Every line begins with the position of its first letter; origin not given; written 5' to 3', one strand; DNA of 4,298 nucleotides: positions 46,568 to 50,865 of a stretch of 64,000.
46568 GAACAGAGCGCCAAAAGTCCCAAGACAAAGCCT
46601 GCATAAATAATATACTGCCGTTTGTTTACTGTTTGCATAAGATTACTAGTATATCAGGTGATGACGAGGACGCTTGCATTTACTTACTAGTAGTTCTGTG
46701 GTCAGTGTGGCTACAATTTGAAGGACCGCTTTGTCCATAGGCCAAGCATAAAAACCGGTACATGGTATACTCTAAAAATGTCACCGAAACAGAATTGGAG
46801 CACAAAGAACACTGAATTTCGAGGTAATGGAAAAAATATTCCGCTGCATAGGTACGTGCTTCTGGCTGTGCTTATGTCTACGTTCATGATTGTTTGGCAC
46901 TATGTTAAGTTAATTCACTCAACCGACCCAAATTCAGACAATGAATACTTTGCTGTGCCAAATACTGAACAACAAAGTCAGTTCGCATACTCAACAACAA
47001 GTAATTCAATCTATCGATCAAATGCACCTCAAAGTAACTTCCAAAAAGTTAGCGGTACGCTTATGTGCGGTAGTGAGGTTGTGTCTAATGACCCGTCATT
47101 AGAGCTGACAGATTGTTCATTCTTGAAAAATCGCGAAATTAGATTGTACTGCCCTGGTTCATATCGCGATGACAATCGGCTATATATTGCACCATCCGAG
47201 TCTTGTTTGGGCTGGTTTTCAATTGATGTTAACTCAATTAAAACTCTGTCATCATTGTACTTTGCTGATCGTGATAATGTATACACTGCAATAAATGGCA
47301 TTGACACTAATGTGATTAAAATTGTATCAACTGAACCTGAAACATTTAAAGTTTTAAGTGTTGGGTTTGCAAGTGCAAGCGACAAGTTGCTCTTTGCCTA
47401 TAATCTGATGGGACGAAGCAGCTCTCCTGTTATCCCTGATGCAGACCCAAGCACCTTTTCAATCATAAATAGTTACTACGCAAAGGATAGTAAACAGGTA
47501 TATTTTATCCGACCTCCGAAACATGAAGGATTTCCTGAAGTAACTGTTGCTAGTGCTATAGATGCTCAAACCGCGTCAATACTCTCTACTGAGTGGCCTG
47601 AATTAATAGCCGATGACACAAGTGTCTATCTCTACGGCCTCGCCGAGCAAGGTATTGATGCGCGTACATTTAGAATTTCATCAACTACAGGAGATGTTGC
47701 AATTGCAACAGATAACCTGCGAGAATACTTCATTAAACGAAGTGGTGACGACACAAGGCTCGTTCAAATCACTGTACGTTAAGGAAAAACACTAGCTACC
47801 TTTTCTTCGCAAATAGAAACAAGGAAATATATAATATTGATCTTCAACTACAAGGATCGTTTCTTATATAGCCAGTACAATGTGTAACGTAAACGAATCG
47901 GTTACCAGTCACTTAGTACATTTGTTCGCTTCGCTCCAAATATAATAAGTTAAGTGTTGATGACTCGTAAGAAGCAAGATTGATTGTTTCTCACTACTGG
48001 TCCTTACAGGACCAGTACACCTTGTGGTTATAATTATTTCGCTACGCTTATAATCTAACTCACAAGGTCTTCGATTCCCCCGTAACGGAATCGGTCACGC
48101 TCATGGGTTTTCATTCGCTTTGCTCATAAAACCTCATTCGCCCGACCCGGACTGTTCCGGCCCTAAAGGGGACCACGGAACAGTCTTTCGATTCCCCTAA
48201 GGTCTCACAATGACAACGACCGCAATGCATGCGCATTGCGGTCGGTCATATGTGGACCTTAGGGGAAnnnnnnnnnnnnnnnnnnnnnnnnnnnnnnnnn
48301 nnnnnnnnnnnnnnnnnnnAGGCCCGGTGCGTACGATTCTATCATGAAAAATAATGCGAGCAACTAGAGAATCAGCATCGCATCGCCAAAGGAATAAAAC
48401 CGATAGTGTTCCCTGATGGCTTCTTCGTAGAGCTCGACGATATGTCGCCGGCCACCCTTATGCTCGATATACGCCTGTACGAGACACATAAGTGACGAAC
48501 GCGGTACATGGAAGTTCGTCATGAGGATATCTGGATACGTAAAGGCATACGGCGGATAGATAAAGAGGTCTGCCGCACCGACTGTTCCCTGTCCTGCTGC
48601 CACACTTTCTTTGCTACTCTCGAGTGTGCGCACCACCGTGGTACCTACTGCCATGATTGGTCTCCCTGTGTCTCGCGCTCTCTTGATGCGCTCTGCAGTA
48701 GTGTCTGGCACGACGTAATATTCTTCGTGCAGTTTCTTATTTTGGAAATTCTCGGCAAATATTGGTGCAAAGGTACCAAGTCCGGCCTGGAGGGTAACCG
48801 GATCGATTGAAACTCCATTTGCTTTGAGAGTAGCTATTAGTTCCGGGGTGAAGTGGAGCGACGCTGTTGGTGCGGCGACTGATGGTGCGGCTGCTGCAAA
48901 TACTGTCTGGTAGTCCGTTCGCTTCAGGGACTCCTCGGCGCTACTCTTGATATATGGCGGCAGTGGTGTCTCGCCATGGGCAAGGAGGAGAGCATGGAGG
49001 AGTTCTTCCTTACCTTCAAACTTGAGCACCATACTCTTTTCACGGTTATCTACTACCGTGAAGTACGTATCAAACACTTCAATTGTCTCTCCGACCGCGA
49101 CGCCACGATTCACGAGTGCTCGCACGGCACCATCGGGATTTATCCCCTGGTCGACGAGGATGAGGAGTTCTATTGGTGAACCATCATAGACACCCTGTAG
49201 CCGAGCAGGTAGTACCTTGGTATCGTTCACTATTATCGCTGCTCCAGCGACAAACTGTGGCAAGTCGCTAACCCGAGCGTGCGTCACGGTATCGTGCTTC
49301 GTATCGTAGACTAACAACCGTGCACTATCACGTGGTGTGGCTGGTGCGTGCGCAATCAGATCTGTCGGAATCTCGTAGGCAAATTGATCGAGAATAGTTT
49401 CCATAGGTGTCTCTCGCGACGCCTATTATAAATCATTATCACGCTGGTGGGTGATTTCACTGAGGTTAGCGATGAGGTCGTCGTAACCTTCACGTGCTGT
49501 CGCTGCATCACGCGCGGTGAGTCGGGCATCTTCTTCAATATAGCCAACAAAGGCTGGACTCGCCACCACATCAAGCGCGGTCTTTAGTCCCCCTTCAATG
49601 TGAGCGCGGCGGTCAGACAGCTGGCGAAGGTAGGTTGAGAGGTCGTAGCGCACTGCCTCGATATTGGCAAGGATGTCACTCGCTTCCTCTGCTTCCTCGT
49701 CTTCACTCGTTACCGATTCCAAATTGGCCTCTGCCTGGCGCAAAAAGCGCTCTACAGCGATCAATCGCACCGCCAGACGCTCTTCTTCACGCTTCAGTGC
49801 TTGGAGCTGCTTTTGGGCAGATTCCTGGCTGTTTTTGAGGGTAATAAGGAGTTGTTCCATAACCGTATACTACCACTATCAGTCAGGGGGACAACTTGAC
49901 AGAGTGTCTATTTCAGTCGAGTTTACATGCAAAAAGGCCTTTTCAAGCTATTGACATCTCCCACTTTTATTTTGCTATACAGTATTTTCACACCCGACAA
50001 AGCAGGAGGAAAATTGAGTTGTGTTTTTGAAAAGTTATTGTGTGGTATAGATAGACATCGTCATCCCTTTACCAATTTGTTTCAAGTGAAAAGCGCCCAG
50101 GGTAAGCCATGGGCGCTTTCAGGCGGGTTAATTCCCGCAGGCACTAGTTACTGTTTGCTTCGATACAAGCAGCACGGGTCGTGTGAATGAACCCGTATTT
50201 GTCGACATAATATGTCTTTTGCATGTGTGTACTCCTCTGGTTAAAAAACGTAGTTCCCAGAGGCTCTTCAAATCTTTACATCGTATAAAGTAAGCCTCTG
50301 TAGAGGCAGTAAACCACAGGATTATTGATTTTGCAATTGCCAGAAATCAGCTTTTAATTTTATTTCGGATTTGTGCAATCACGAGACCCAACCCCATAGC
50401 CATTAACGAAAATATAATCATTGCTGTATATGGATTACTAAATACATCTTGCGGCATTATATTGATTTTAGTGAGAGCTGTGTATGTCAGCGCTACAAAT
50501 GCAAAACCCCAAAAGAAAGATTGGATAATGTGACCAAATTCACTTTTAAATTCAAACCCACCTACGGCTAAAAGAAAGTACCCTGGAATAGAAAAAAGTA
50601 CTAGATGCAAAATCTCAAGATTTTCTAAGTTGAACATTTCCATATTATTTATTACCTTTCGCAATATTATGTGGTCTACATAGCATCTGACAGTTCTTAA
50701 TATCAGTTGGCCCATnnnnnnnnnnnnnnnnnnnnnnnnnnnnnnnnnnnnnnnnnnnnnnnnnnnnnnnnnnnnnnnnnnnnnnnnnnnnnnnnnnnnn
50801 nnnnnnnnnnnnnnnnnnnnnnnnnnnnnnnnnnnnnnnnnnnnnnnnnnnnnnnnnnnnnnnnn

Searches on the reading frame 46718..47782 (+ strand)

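Call 98: search_protein_families(library=pfam, proteins=[window:46718-47782:+], max_evalue=0.001)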
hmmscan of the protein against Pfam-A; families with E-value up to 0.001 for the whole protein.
window:46718-47782:+ (354 aa): 1 family
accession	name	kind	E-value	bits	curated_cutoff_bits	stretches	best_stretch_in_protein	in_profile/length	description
PF13644.11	DKNYY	-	1.3e-11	45.8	25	0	76-223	21-133/141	DKNYY family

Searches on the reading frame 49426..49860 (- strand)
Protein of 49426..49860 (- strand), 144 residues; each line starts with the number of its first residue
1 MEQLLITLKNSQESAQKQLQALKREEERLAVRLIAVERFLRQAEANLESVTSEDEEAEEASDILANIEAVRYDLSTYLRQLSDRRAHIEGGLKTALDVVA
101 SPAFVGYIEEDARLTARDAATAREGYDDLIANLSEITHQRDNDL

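Call 3: search_protein_families(library=pfam, proteins=[window:49426-49860:-], max_evalue=0.01)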
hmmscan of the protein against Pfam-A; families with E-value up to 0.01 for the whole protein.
window:49426-49860:- (144 aa): 1 family
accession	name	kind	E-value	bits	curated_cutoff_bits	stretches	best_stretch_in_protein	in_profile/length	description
PF10473.14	CENP-F_leu_zip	-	0.0059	17.1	34.5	1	11-89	4-86/140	Leucine-rich repeats of kinetochore protein Cenp-F/LEK1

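Call 4: search_protein_families(library=padloc, proteins=[window:49426-49860:-], max_evalue=0.01)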
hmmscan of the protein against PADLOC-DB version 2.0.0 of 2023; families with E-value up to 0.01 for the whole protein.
window:49426-49860:- (144 aa): 4 families
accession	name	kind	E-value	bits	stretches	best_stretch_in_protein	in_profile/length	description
PDLC03859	LmuB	-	0.0001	19.7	1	6-85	356-434/611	-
PDLC02739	PbeC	-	0.0011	15.7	1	12-115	202-308/644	PbeC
PDLC02668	DndD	-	0.0038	14.3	1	5-85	427-511/659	DndD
PDLC00009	DruD1|DruD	-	0.0041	14.3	1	11-101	7-97/347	Unknown function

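Call 6: search_protein_families(library=ncbifam, proteins=[window:49426-49860:-], max_evalue=0.01)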
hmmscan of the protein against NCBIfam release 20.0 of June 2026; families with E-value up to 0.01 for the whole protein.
window:49426-49860:- (144 aa): 0 families

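Call 71: find_related_loci(query=window:49426-49860:-, collection=metagenome_contigs, flank=7000)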
Query window:49426-49860:- (144 aa) in metagenome_contigs; peptide patterns used: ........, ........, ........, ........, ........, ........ (x = any residue, [..] = any of these).
600 stretches matched a pattern (row limit reached: there are more); 5 encode a relative of the query (tblastn E <= 1e-3); 5 distinct loci.
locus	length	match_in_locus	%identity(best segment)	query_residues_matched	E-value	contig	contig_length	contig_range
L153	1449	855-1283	95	1-143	2e-93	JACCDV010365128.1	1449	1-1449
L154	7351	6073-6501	85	1-143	7e-79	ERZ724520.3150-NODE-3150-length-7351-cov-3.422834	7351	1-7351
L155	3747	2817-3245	87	1-143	1e-76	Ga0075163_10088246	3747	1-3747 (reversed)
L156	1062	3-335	89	33-143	2e-67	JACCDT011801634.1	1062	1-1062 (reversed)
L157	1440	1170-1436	91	1-89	1e-41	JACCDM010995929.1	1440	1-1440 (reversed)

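Call 84: search_protein_families(library=pfam, proteins=[L154:2254-2808:-, L154:3042-4037:+, L154:3985-4809:+, L154:4859-5473:+, L154:4886-5884:-, L155:698-1453:+, L155:1578-2261:+], max_evalue=0.001)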
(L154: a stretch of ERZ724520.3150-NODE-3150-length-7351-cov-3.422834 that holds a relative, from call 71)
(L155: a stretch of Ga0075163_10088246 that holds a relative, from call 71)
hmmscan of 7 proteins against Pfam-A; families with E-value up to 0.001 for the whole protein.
L154:2254-2808:- (184 aa): 0 families

L154:3042-4037:+ (331 aa): 2 families
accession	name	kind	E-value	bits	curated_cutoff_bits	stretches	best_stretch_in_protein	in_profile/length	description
PF13310.11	Virulence_RhuM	-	3.5e-14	53.2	33.7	1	68-129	9-70/252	Virulence protein RhuM family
PF02661.23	Fic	-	1.4e-13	51.9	24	1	214-277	22-93/93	Fic/DOC family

L154:3985-4809:+ (274 aa): 3 families
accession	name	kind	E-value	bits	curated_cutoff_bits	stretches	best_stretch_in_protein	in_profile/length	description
PF00075.30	RNase_H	-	5.8e-41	140.4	25.8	1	41-179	3-140/141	RNase H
PF01693.22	Cauli_VI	-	1.1e-05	26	21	1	235-256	13-34/44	Ribonuclease H1 N-terminal domain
PF13456.12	RVT_3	-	0.00012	22.4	21.6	1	46-116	2-76/123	Reverse transcriptase-like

L154:4859-5473:+ (204 aa): 0 families

L154:4886-5884:- (332 aa): 0 families

L155:698-1453:+ (251 aa): 3 families
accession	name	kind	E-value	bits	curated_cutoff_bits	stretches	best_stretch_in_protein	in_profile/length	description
PF00075.30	RNase_H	-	1.4e-41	142.4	25.8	1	18-156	3-140/141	RNase H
PF01693.22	Cauli_VI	-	4.6e-05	24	21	1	212-233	13-34/44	Ribonuclease H1 N-terminal domain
PF13456.12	RVT_3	-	0.00012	22.4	21.6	1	23-93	2-76/123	Reverse transcriptase-like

L155:1578-2261:+ (227 aa): 0 families

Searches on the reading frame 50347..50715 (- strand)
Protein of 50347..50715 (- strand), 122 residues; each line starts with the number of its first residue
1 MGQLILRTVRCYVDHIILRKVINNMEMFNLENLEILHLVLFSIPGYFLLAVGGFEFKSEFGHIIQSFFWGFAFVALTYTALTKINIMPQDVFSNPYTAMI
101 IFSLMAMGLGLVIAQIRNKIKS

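Call 3: search_protein_families(library=pfam, proteins=[window:50347-50715:-], max_evalue=0.01)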
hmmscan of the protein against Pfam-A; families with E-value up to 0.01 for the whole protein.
window:50347-50715:- (122 aa): 0 families

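Call 4: search_protein_families(library=padloc, proteins=[window:50347-50715:-], max_evalue=0.01)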
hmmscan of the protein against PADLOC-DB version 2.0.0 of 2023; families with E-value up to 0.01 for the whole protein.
window:50347-50715:- (122 aa): 0 families

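Call 6: search_protein_families(library=ncbifam, proteins=[window:50347-50715:-], max_evalue=0.01)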
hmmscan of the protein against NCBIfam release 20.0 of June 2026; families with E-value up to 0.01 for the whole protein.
window:50347-50715:- (122 aa): 0 families

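Call 50: search_protein_families(library=pfam, proteins=[window:50347-50643:-], max_evalue=10)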
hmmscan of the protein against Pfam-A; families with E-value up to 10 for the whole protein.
window:50347-50643:- (98 aa): 0 families

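Call 51: search_protein_families(library=phrogs, proteins=[window:50347-50643:-], max_evalue=0.01)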
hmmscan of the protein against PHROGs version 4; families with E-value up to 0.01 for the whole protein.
window:50347-50643:- (98 aa): 0 families
